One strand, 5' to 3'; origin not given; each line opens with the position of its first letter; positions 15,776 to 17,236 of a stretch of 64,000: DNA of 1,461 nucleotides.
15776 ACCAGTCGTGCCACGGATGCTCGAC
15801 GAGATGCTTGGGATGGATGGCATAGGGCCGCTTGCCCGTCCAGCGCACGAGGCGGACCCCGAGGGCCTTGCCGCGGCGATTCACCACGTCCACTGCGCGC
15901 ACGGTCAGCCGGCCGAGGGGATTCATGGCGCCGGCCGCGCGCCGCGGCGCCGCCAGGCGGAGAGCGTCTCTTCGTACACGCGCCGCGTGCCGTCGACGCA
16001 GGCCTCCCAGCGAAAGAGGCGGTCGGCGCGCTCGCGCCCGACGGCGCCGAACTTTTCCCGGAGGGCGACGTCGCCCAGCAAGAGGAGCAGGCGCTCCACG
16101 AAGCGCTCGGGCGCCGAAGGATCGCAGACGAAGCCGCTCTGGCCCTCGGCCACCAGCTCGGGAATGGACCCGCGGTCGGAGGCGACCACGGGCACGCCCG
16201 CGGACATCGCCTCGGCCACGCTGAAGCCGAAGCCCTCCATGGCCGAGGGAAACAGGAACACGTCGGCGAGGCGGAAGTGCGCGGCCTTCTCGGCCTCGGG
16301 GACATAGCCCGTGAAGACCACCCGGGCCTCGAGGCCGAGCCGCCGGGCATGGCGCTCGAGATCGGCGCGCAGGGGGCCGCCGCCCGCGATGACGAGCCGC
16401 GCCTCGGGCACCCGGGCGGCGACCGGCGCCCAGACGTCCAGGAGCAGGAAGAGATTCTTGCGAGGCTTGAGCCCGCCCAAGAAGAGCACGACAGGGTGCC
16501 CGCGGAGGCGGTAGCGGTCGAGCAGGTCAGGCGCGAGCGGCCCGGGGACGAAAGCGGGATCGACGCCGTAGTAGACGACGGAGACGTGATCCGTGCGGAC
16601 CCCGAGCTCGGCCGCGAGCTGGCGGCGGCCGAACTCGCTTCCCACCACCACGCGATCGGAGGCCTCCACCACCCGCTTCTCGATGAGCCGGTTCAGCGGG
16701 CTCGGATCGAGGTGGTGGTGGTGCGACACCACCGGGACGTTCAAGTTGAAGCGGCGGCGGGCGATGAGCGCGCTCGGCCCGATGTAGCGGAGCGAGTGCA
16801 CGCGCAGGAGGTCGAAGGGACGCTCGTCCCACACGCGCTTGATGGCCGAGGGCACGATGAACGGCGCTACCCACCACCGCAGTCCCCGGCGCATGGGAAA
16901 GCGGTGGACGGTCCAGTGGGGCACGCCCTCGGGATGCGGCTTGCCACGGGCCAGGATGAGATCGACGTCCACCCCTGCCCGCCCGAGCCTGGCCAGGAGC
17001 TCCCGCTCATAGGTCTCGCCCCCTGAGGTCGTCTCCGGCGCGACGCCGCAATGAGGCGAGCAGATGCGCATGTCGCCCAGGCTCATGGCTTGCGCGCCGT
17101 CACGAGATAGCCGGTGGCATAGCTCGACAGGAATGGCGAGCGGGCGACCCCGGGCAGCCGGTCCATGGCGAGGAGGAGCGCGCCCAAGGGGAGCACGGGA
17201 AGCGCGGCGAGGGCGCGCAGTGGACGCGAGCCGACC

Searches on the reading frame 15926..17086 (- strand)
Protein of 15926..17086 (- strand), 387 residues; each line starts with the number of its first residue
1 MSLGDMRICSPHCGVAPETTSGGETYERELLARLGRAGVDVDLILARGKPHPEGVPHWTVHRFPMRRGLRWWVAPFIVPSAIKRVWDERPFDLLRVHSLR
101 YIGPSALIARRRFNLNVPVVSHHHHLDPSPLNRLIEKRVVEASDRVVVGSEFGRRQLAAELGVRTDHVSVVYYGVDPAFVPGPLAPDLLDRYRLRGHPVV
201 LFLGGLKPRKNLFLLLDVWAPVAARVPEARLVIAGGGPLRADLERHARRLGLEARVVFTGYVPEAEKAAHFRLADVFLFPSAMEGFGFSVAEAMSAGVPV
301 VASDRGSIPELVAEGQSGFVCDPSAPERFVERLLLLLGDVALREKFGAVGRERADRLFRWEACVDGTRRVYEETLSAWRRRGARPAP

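Call 59: search_protein_families(library=pfam, proteins=[window:15926-17086:-], max_evalue=0.0001)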
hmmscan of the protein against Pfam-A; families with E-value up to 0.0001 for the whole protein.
window:15926-17086:- (387 aa): 6 families
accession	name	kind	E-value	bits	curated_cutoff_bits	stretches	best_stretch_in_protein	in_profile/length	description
PF00534.26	Glycos_transf_1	-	2.5e-41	141.5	26.4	1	197-352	15-171/172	Glycosyl transferases group 1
PF13692.12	Glyco_trans_1_4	-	8.7e-38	130.2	27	1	198-339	2-142/142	Glycosyl transferases group 1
PF13439.12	Glyco_transf_4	-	1.5e-21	77.6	28.5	1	21-178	2-169/170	Glycosyltransferase Family 4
PF13579.12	Glyco_trans_4_4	-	1.6e-17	64.7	29.7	1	22-174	2-158/158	Glycosyl transferase 4-like domain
PF20706.3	GT4-conflict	-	4.5e-12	46.1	26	1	135-312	139-320/385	Family 4 Glycosyltransferase in conflict systems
PF13524.12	Glyco_trans_1_2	-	9e-07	29.4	25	1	224-361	10-136/144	Glycosyl transferase-like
